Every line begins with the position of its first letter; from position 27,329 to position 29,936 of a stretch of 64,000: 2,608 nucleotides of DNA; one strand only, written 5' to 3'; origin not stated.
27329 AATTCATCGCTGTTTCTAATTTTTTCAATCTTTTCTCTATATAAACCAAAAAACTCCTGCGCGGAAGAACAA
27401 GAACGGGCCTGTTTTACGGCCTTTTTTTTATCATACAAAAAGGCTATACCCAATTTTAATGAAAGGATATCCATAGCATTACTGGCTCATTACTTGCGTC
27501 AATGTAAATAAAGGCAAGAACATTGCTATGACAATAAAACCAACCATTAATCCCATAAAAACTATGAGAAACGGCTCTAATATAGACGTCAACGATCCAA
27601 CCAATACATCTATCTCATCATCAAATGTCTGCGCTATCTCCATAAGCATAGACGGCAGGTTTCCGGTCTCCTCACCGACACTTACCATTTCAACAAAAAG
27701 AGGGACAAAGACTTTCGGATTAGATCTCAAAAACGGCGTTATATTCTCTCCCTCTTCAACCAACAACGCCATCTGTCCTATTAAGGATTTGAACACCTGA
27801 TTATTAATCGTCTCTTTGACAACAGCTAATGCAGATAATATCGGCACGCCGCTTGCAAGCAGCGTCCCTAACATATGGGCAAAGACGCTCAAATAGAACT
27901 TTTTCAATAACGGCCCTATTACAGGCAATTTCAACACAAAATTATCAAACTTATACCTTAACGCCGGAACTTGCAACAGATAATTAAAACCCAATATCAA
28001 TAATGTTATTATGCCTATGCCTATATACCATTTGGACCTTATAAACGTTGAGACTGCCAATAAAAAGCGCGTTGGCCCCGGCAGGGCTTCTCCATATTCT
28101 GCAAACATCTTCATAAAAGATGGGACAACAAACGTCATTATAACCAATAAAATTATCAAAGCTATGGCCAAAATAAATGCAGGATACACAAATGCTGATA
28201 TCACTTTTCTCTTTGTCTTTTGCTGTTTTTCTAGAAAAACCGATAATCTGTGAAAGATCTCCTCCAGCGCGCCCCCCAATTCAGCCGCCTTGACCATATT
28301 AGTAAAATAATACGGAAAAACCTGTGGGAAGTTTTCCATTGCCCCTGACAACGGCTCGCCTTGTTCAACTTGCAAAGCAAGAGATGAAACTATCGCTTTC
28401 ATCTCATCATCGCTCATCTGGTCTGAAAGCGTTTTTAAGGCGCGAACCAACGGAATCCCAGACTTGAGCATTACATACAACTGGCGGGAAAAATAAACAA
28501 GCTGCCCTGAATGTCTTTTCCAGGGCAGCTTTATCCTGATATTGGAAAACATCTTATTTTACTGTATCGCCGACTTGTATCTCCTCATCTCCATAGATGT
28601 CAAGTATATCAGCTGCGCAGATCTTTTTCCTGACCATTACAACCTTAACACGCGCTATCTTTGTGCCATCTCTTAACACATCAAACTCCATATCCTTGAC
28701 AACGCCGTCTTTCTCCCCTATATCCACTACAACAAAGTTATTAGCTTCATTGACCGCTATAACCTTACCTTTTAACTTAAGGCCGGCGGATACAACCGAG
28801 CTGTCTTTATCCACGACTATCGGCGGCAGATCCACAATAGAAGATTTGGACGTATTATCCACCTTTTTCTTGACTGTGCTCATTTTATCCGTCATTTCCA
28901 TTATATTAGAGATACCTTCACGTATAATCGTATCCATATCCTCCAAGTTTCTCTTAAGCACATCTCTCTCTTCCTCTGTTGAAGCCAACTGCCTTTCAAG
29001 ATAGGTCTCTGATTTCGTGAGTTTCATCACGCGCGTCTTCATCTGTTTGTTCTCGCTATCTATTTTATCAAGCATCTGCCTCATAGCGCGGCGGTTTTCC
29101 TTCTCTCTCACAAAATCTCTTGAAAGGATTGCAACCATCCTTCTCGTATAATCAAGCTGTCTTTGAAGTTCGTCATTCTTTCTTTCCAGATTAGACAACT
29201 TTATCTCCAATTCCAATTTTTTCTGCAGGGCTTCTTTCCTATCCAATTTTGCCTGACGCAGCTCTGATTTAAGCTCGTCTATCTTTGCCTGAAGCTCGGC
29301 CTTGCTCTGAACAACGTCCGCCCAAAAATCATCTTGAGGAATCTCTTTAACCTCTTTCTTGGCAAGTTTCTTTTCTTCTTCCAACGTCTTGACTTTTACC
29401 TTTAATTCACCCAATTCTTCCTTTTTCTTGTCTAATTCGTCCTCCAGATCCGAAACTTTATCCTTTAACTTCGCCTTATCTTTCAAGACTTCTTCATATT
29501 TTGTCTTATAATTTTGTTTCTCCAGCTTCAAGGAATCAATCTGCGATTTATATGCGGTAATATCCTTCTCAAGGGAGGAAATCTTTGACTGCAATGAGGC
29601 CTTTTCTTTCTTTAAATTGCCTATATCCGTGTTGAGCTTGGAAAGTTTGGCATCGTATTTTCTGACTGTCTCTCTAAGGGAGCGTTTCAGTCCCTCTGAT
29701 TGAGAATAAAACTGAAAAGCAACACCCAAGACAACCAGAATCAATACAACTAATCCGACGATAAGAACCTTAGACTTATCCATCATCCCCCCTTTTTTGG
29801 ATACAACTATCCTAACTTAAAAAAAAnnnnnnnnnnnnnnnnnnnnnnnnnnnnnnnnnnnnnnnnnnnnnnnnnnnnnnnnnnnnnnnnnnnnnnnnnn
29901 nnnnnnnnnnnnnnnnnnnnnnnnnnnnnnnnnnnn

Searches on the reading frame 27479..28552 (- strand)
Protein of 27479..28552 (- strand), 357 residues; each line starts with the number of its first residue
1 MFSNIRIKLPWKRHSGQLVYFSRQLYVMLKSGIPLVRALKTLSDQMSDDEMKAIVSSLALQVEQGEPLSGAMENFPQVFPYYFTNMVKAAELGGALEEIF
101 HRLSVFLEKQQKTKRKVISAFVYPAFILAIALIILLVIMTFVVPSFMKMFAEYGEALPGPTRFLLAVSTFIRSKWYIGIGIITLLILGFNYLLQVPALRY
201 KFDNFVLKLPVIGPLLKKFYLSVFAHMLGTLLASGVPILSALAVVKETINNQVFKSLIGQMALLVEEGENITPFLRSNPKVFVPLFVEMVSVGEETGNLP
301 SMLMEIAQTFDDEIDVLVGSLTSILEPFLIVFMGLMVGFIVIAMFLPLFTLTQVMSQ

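Call 3: search_protein_families(library=pfam, proteins=[window:27479-28552:-], max_evalue=0.01)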
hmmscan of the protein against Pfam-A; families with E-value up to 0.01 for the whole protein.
window:27479-28552:- (357 aa): 1 family
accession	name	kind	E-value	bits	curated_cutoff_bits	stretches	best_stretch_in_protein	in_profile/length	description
PF00482.28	T2SSF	-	3.7e-59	198.6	25.2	2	21-144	1-125/125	Type II secretion system (T2SS), protein F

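Call 4: search_protein_families(library=ncbifam, proteins=[window:27479-28552:-], max_evalue=0.01)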
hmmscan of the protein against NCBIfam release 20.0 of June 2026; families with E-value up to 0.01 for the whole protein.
window:27479-28552:- (357 aa): 7 families
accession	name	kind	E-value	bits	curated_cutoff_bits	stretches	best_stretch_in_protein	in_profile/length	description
TIGR02120.1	GspF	equivalog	1.4e-97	327.5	424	1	16-354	63-400/401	type II secretion system inner membrane protein GspF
NF052606.1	T4PiliAsmPilCMyx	equivalog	2.8e-91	306.4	700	1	15-353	79-416/419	type IV pilus assembly protein PilC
NF052607.1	T4PiliAsmPilCThrm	equivalog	8.7e-84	281.9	700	1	17-356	67-405/406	type IV pilus assembly protein PilC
NF007861.0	PRK10573.1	equivalog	4.1e-77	259.9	401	1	13-356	56-399/401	protein transport protein HofC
NF047826.1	T3SSXpsF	equivalog_domain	1.7e-70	237.9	650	1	15-355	65-404/405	type II secretion system protein XpsF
NF041012.2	T4P_ComGB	equivalog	2e-38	132.6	240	1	21-351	6-330/332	competence type IV pilus assembly protein ComGB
NF004412.0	PRK05759.1-3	equivalog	0.0066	16.3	156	1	126-154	32-60/185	F0F1 ATP synthase subunit B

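Call 30: find_homologous_proteins(query=window:27479-28552:-, max_evalue=1e-40)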
Query window:27479-28552:- (357 aa): 1612 proteins with E <= 1e-40 among 8000 candidates; the best 120 are listed.
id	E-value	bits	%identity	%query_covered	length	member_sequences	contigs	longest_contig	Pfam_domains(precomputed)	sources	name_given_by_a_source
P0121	7.5e-222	754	100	100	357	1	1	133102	PF00482.29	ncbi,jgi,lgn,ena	-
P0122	2.1e-185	634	83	100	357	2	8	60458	PF00482.29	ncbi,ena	-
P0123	3.3e-137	475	64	98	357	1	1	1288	PF00482.29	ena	-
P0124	6.5e-134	465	61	98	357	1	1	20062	PF00482.29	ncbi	-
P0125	3.4e-130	452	60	98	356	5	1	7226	PF00482.29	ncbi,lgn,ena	-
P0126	1.3e-127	444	59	98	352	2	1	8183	PF00482.29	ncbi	-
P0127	3.6e-126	439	59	98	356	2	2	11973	PF00482.29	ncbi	-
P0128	5.1e-124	432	57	98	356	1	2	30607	PF00482.29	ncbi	-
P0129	3.3e-121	423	56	99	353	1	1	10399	PF00482.29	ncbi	-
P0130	7.4e-120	418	56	98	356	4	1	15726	PF00482.29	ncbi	-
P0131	3.8e-118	413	57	98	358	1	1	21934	PF00482.29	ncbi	-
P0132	1.3e-94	335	48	96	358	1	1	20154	PF00482.29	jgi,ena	-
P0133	2.6e-93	331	46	98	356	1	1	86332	PF00482.29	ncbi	ncbi:type II secretion system F family protein [Candidatus Omnitrophota bacterium]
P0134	3.6e-93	331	48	97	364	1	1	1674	PF00482.29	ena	-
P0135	8.6e-93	330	46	96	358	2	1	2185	PF00482.29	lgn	-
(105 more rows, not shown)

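Call 32: find_encoding_contigs(protein=P0121, flank=10000, max_places=1)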
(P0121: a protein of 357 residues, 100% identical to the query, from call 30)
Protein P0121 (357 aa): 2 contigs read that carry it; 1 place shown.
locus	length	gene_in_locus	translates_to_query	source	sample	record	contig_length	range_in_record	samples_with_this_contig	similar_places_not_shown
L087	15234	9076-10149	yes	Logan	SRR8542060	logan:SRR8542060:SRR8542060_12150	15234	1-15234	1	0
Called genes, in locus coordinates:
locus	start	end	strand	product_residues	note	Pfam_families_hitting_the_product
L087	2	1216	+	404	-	?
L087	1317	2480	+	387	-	-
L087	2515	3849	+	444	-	PF02836:Glyco_hydro_2_C (weak)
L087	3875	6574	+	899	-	-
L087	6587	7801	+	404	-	PF00480:ROK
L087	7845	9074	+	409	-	-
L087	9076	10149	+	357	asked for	PF00482:T2SSF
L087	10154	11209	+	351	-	PF02481:DNA_processg_A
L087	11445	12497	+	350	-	PF04055:Radical_SAM, PF13186:SPASM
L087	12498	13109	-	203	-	PF07963:N_methyl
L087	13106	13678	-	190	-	PF07963:N_methyl (weak)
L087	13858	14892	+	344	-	PF01075:Glyco_transf_9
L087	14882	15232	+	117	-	?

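Call 33: find_encoding_contigs(protein=P0122, flank=10000, max_places=2)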
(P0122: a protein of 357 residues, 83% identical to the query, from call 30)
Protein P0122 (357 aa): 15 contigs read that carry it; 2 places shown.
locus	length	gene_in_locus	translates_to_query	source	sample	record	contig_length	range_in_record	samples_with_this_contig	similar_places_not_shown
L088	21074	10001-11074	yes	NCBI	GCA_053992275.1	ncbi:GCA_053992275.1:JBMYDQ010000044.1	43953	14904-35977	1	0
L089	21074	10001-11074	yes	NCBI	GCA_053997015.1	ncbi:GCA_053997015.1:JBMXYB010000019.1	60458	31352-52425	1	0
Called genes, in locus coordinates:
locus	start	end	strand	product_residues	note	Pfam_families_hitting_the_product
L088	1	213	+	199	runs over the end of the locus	-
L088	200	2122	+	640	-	PF02836:Glyco_hydro_2_C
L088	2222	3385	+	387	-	-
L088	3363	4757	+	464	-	PF03198:Glyco_hydro_72 (faint)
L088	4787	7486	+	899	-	-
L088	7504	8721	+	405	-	PF00480:ROK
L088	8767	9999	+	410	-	PF23649:FKBP15 (faint), PF28159:CEP89 (weak)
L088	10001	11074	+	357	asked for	PF00482:T2SSF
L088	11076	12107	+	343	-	PF02481:DNA_processg_A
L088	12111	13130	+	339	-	PF01075:Glyco_transf_9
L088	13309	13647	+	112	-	-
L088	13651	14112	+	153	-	PF00041:fn3, PF00404:Dockerin_1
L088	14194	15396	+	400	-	PF01676:Metalloenzyme, PF10143:PhosphMutase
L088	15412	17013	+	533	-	PF02554:CstA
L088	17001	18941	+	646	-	PF00580:UvrD-helicase, PF13245:AAA_19, PF13604:AAA_30 (faint), PF01443:Viral_helicase1 (faint), PF13087:AAA_12 (faint), PF13361:UvrD_C, PF13538:UvrD_C_2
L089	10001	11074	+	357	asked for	PF00482:T2SSF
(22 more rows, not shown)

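Call 34: find_encoding_contigs(protein=P0128, flank=10000, max_places=1)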
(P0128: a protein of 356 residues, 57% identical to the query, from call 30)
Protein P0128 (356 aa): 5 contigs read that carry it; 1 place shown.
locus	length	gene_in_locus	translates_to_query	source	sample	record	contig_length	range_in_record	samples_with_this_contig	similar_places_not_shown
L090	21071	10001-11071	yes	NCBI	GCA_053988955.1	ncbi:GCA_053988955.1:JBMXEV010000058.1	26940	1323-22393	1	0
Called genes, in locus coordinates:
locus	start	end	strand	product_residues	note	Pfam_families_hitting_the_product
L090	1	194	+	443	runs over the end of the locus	PF01547:SBP_bac_1, PF13416:SBP_bac_8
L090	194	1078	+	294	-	PF00528:BPD_transp_1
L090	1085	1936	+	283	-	PF00528:BPD_transp_1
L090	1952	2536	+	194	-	PF00515:TPR_1 (weak), PF13174:TPR_6 (weak)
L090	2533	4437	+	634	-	PF02836:Glyco_hydro_2_C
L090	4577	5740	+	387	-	-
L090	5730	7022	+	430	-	PF03198:Glyco_hydro_72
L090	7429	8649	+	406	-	PF00480:ROK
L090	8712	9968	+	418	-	-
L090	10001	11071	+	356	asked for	PF00482:T2SSF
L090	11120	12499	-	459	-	PF13623:SurA_N_2, PF13624:SurA_N_3, PF13145:Rotamase_2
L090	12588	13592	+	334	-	PF01073:3Beta_HSD (weak), PF01370:Epimerase, PF04321:RmlD_sub_bind (faint), PF16363:GDP_Man_Dehyd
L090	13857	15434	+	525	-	PF00682:HMGL-like, PF22617:HCS_D2, PF08502:LeuA_dimer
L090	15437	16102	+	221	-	PF02683:DsbD_TM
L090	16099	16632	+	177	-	PF00578:AhpC-TSA, PF00085:Thioredoxin (faint), PF08534:Redoxin, PF13098:Thioredoxin_2 (weak), PF13462:Thioredoxin_4 (faint), PF13905:Thioredoxin_8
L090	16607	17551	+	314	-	PF00005:ABC_tran, PF13304:AAA_21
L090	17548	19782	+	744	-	PF12679:ABC2_membrane_2 (weak), PF12698:ABC2_membrane_3 (weak), PF23357:DUF7088 (weak), PF09822:ABC_transp_aux (faint)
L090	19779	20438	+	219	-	-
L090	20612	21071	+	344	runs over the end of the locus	PF01992:vATP-synt_AC39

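Call 56: find_encoding_contigs(protein=P0124, flank=8000, max_places=1)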
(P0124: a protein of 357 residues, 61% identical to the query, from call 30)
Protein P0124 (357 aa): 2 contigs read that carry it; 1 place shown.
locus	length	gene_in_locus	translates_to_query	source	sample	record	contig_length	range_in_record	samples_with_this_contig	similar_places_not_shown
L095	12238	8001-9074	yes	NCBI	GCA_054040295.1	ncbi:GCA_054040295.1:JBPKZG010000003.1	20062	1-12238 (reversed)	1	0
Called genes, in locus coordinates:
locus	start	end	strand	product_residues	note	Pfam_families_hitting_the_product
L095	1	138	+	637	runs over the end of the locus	PF02836:Glyco_hydro_2_C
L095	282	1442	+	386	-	-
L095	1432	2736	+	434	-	PF03198:Glyco_hydro_72 (weak)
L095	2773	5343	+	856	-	-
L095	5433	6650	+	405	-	PF00480:ROK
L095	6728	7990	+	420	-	-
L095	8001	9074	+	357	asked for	PF00482:T2SSF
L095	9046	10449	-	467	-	PF13623:SurA_N_2, PF13624:SurA_N_3, PF13145:Rotamase_2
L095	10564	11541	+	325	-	PF01370:Epimerase, PF04321:RmlD_sub_bind (weak), PF16363:GDP_Man_Dehyd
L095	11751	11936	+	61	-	-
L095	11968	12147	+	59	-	-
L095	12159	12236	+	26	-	?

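Call 57: find_encoding_contigs(protein=P0133, flank=8000, max_places=1)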
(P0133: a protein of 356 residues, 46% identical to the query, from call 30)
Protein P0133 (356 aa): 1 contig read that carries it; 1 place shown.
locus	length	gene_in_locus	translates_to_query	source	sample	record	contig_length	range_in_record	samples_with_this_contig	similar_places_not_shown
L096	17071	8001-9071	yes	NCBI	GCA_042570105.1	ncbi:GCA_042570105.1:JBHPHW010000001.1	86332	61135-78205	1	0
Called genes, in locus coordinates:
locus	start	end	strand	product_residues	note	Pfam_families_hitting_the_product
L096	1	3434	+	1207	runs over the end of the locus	PF00873:ACR_tran, PF03176:MMPL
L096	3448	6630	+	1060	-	PF00873:ACR_tran, PF02355:SecD_SecF_C (faint)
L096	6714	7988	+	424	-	PF23649:FKBP15 (faint), PF24161:CCDC39 (faint)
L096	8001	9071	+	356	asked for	PF00482:T2SSF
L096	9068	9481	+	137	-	PF07963:N_methyl (weak)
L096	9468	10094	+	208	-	PF11612:T2SSJ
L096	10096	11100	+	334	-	PF06071:YchF-GTPase_C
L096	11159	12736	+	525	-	PF02142:MGS, PF01808:AICARFT_IMPCHas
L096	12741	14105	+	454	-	PF08245:Mur_ligase_M, PF02875:Mur_ligase_C, PF27239:FOL3_C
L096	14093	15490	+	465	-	PF10396:TrmE_N, PF12631:MnmE_helical, PF01926:MMR_HSR1, PF02421:FeoB_N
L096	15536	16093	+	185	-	PF01227:GTP_cyclohydroI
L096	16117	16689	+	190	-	PF13624:SurA_N_3 (weak)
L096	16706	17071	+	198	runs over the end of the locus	-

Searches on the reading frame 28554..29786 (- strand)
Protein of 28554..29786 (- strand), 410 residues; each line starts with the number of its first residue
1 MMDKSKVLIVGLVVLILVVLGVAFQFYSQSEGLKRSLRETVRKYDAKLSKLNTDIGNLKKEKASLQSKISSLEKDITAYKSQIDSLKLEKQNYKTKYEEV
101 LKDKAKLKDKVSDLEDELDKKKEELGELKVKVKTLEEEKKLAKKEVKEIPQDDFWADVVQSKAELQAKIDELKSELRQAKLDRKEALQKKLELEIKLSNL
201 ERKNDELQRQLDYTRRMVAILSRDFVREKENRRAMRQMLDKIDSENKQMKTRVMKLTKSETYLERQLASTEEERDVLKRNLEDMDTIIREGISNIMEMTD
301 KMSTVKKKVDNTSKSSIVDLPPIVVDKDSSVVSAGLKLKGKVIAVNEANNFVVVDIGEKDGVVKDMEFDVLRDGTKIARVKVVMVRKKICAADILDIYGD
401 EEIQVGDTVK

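Call 3: search_protein_families(library=pfam, proteins=[window:28554-29786:-], max_evalue=0.01)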
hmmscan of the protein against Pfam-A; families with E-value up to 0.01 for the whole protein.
window:28554-29786:- (410 aa): 14 families
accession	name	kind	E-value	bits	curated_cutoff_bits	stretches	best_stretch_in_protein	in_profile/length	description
PF19220.6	Rod_CreS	-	5e-06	26.2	100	1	156-286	16-146/359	Crescentin, rod domain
PF24319.2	DUF7491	-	2.2e-05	25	30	0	38-96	27-85/90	Coiled-coil region of unknown function (DUF7491)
PF10473.14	CENP-F_leu_zip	-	0.0003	21.3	34.5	1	56-180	13-139/140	Leucine-rich repeats of kinetochore protein Cenp-F/LEK1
PF07889.17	DUF1664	-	0.00066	20.2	34.6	0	28-86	55-113/124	Protein of unknown function (DUF1664)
PF02090.21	SPAM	-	0.00082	19.8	35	1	38-147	4-114/142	Salmonella surface presentation of antigen gene type M protein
PF10186.14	ATG14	-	0.0013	18.3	33.2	1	47-148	20-122/347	Vacuolar sorting 38 and autophagy-related subunit 14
PF05615.18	THOC7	-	0.0014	19.4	28.7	1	35-124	19-109/136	Tho complex subunit 7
PF08614.16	ATG16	-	0.0026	18.4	33.7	0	81-148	74-141/200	Autophagy protein 16 (ATG16)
PF06818.20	Fez1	-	0.0052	17.7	34.4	0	39-194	17-162/199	Fez1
PF11180.13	DUF2968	-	0.0056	16.7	27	1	59-139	98-178/180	Protein of unknown function (DUF2968)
PF03954.19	Lectin_N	-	0.0057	17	28.3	1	7-82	39-118/140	Hepatic lectin, N-terminal domain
PF14073.11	Cep57_CLD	-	0.0067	16.9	28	1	126-258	7-124/178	Centrosome localisation domain of Cep57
PF17675.6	APG6_N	-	0.0074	17.2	45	0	159-216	73-130/132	Apg6 coiled-coil region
PF11559.13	ADIP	-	0.0086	16.6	34.3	0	34-100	54-117/151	Afadin- and alpha -actinin-Binding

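Call 4: search_protein_families(library=ncbifam, proteins=[window:28554-29786:-], max_evalue=0.01)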
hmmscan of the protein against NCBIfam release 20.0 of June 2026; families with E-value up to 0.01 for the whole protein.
window:28554-29786:- (410 aa): 19 families
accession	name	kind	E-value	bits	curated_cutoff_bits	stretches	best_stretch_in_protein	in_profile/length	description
TIGR04523.1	Mplasa_alph_rch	subfamily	3.1e-12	45.3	270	1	30-317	403-697/745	helix-rich protein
TIGR02168.1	SMC_prok_B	equivalog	1.9e-10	39.2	567.35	1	35-304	249-522/1181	chromosome segregation protein SMC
TIGR02169.1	SMC_prok_A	equivalog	1.2e-08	33.2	729.4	1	35-223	312-505/1165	chromosome segregation protein SMC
NF045487.1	ASRP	equivalog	3.8e-08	32.4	300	1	35-178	327-464/593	archaea-specific SMC-related protein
NF002572.0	PRK02224.1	equivalog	6.3e-07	28.1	1087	1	38-312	341-618/888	DNA double-strand break repair ATPase Rad50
NF045780.1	TrlF_fam_ATP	equivalog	2.3e-06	26.6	350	1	42-318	445-722/944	TrlF family AAA-like ATPase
TIGR04211.1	SH3_and_anchor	equivalog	2.3e-05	24.1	65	1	36-140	63-163/198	TIGR04211 family SH3 domain-containing protein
NF041035.1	Rad50_Halo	equivalog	3.6e-05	22.3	1000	1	41-312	344-618/883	DNA double-strand break repair ATPase Rad50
TIGR04527.1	mycoplas_twoTM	subfamily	5.8e-05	22.9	125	1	7-135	13-155/248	MG_279/MG_280 family protein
TIGR01843.1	type_I_hlyD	subfamily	0.00011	21.4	208.65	1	33-183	123-268/422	HlyD family type I secretion periplasmic adaptor subunit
NF040788.1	S-lay_SlaB_Mtsph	equivalog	0.00028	19.9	700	0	34-97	310-373/416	S-layer protein SlaB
NF002244.0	PRK01156.1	equivalog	0.0011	17.1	847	1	36-122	647-729/895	DNA double-strand break repair ATPase Rad50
NF005411.0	PRK06975.1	equivalog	0.0015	16.9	414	1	6-94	327-415/660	fused uroporphyrinogen-III synthase HemD/membrane protein HemX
NF041042.1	FslE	exception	0.0032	16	800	1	3-98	3-96/505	rhizoferrin import outer membrane protein FslE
NF045622.1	Npun_F5560_fam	hypoth_equivalog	0.0041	17.2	125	1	57-148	44-136/156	Npun_F5560 family protein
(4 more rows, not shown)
